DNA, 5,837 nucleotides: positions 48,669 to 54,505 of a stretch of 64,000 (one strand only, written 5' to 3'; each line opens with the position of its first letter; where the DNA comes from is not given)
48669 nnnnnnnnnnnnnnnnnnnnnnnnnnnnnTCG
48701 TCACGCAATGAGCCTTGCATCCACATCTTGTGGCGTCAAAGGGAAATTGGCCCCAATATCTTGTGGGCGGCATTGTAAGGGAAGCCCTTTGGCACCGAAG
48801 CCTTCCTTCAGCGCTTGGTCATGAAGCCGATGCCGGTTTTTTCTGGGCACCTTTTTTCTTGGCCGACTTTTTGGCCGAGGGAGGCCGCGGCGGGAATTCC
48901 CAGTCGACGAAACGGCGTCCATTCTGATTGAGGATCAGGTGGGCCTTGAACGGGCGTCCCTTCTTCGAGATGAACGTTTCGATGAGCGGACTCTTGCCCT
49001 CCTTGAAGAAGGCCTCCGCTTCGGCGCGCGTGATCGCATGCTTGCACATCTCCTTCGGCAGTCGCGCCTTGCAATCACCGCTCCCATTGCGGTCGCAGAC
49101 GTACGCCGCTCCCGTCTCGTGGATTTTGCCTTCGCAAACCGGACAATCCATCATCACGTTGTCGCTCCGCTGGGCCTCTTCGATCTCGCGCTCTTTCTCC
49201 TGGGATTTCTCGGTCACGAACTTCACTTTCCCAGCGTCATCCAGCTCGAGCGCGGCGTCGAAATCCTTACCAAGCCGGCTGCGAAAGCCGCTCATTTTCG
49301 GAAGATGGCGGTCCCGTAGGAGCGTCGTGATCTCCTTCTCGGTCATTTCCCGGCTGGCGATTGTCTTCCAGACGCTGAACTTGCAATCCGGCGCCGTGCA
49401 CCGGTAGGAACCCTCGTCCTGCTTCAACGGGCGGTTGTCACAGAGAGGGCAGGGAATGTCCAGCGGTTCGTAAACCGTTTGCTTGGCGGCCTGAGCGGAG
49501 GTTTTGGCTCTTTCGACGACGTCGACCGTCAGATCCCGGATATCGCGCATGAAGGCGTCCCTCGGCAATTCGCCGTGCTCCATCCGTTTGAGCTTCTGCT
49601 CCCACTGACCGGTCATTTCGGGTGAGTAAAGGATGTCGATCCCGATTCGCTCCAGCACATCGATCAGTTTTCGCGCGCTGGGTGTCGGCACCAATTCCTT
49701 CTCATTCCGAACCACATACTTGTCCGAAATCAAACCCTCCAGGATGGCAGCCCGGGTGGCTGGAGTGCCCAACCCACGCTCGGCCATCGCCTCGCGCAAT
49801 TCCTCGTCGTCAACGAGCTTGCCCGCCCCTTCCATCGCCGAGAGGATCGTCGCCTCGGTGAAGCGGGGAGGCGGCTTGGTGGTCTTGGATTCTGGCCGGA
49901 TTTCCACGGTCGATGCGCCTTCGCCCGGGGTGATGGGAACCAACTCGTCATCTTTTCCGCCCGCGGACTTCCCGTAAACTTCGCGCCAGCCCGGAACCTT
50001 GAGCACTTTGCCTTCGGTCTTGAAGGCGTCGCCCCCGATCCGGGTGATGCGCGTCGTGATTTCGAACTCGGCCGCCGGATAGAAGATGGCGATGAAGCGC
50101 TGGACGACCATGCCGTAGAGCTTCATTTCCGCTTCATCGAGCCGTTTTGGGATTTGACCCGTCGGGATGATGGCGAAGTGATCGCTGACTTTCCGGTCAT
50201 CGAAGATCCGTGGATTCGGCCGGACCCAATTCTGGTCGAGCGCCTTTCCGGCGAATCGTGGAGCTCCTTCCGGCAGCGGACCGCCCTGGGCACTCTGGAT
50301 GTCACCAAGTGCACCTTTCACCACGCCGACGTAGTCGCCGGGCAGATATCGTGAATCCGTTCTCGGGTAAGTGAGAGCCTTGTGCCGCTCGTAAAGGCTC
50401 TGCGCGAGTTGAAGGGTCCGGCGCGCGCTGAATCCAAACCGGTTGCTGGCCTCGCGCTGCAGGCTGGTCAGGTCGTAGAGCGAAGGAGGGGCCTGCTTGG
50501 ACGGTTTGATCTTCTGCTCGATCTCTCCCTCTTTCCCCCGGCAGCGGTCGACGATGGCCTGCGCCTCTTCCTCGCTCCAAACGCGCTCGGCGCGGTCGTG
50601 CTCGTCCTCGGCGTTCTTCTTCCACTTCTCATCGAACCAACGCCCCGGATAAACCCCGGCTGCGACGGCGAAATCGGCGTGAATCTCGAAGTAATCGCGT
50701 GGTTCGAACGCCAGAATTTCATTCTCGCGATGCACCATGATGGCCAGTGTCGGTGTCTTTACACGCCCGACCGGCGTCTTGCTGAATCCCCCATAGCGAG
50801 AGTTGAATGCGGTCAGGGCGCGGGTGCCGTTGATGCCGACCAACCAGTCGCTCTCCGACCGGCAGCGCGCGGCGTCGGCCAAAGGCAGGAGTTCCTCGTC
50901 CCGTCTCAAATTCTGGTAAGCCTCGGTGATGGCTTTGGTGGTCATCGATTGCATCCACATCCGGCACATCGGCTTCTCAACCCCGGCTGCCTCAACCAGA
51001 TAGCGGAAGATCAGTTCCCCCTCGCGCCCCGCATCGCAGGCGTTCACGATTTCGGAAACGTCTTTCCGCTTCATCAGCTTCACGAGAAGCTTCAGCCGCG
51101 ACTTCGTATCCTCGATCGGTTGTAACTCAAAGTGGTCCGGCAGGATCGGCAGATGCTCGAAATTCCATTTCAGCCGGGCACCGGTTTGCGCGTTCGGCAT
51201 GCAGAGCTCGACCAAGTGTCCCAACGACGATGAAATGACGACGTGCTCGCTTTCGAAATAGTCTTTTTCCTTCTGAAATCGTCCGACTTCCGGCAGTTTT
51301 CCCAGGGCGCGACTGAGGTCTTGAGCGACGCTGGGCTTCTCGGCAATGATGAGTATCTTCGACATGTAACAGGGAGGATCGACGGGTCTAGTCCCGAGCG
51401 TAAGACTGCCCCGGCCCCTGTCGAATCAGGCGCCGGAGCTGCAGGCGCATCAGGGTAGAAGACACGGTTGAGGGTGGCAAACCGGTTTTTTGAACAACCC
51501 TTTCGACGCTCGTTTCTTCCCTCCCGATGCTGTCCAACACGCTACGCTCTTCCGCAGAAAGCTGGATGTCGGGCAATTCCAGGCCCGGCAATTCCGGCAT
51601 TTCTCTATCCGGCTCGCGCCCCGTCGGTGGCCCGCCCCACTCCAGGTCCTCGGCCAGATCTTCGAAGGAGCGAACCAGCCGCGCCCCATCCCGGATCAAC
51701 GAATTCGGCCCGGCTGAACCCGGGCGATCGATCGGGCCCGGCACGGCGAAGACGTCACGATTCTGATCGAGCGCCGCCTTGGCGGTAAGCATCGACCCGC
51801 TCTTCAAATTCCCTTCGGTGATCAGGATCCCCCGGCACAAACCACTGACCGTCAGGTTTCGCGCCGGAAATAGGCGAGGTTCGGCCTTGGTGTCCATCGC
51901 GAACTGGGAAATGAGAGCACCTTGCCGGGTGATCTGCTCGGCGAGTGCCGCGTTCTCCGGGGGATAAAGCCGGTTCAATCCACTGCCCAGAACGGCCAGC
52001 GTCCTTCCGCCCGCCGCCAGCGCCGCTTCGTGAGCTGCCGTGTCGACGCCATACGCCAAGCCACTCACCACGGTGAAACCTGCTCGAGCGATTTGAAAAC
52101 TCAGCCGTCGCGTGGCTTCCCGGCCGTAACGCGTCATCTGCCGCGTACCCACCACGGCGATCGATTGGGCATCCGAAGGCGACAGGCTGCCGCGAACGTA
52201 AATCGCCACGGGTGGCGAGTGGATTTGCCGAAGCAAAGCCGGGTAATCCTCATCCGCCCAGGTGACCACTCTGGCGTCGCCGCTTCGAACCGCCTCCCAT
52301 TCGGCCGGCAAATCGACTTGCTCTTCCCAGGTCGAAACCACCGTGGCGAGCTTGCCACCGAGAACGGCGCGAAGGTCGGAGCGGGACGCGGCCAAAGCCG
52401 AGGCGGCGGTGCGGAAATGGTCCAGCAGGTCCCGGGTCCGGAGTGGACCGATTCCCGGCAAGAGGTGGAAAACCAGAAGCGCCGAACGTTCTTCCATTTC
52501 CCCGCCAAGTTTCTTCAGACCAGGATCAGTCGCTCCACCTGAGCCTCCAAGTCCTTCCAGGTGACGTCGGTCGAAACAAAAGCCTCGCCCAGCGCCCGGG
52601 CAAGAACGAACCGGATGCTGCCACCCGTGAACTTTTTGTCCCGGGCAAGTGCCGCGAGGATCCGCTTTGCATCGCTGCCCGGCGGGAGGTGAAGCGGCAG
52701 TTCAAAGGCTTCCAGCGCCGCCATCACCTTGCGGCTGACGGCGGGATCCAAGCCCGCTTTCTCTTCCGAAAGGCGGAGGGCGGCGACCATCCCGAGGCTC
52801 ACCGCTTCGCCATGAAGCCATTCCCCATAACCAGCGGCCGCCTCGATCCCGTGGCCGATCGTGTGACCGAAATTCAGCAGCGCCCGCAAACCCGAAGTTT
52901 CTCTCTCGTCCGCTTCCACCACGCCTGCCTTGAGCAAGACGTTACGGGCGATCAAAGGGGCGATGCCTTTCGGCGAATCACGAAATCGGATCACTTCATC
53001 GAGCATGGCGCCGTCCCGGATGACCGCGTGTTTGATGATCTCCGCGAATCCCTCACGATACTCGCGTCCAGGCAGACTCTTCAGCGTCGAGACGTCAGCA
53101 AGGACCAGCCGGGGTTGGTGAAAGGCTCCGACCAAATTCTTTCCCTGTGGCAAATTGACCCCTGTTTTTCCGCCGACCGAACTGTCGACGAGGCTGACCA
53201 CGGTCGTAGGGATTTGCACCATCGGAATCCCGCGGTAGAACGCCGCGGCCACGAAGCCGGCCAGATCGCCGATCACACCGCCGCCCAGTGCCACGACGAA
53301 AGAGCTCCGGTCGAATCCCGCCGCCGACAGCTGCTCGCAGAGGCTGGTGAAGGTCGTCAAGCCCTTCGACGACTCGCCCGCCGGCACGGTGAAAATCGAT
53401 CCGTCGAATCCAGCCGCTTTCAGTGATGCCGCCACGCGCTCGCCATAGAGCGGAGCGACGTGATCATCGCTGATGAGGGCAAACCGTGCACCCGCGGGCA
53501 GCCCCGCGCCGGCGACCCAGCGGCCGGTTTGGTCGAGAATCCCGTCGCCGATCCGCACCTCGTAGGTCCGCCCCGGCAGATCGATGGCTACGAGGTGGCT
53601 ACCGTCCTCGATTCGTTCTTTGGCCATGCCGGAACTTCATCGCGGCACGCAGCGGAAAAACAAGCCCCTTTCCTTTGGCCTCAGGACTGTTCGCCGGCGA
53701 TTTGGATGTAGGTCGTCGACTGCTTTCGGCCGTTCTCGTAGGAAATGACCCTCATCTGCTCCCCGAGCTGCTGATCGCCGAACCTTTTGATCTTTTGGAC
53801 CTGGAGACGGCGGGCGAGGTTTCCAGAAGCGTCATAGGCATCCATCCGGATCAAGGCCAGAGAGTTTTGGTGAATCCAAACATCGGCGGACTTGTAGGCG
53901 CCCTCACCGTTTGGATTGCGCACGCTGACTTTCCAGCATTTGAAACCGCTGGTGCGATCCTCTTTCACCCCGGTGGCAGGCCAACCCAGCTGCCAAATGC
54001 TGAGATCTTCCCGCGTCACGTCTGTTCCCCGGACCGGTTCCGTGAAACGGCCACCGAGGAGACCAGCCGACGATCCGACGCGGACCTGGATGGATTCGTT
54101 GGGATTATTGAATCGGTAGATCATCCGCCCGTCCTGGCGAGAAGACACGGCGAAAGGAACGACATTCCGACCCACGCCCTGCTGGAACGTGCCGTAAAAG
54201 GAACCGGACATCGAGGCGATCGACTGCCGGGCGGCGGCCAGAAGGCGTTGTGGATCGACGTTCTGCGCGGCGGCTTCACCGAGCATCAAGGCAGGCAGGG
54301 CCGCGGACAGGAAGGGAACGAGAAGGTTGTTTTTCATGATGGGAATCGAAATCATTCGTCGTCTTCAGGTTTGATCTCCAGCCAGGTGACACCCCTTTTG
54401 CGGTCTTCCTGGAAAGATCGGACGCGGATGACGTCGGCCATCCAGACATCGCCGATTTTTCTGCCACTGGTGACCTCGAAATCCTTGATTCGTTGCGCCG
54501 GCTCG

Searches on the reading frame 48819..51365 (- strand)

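Call 76: search_protein_families(library=pfam, proteins=[window:48819-51365:-], max_evalue=0.000001)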
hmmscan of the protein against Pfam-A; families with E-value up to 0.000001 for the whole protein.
window:48819-51365:- (848 aa): 3 families
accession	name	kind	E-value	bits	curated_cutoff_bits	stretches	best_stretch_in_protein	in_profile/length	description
PF01131.25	Topoisom_bac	-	4.8e-107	358.9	35.1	1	162-606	6-410/411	DNA topoisomerase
PF13342.12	Toprim_Crpt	-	2.3e-33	114.4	32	2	660-716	1-57/60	C-terminal repeat of topoisomerase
PF01751.28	Toprim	-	1.1e-08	35.6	23.1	1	5-135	2-90/96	Toprim domain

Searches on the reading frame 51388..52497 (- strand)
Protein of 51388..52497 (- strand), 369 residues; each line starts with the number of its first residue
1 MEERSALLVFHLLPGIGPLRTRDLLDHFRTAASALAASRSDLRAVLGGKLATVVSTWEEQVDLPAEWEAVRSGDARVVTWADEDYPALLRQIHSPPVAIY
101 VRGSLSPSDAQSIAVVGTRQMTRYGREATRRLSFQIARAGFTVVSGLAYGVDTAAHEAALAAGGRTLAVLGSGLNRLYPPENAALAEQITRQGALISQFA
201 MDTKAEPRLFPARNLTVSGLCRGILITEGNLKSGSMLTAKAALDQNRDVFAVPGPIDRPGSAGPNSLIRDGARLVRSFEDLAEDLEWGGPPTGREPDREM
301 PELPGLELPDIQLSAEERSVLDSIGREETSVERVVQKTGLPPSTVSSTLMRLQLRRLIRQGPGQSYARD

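Call 76: search_protein_families(library=pfam, proteins=[window:51388-52497:-], max_evalue=0.000001)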
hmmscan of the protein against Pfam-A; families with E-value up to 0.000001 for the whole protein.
window:51388-52497:- (369 aa): 2 families
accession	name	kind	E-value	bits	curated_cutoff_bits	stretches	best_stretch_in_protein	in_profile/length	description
PF02481.21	DNA_processg_A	-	5.3e-73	245.1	29.6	1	73-276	5-211/212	DNA recombination-mediator protein A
PF17782.7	DprA_WH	-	1.5e-10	41.4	22.9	1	309-364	6-61/61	DprA winged helix domain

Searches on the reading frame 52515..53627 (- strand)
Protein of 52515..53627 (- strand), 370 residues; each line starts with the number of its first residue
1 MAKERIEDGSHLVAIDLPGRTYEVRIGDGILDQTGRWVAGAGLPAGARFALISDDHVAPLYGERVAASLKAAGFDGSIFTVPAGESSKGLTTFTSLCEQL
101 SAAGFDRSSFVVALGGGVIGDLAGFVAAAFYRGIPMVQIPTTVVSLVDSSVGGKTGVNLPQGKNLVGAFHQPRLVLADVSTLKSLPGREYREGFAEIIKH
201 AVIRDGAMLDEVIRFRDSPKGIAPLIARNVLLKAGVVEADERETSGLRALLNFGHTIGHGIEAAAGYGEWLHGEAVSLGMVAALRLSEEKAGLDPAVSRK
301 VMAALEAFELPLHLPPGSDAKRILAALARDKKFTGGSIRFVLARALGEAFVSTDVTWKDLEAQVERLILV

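Call 77: search_protein_families(library=pfam, proteins=[window:52515-53627:-], max_evalue=0.000001)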
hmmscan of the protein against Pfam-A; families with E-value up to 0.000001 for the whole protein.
window:52515-53627:- (370 aa): 4 families
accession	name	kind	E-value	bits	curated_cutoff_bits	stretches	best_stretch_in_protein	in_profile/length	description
PF01761.26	DHQ_synthase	-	4.9e-45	152.3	24.2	1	79-191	2-114/115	3-dehydroquinate synthase N-terminal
PF24621.2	DHQS_C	-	5.8e-39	133.8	27.6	1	193-332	1-143/144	3-dehydroquinate synthase C-terminal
PF13685.12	Fe-ADH_2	-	2.9e-10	40.8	28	1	26-143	2-108/149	Iron-containing alcohol dehydrogenase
PF00465.25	Fe-ADH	-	2.7e-07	30.8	31.3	1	23-143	3-131/168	Iron-containing alcohol dehydrogenase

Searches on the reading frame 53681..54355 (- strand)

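Call 77: search_protein_families(library=pfam, proteins=[window:53681-54355:-], max_evalue=0.000001)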
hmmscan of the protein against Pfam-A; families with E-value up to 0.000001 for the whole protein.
window:53681-54355:- (224 aa): 1 family
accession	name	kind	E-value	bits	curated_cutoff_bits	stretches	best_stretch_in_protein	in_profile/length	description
PF17131.11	LolA_like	-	9.2e-14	51.9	30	1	107-215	51-162/184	Outer membrane lipoprotein-sorting protein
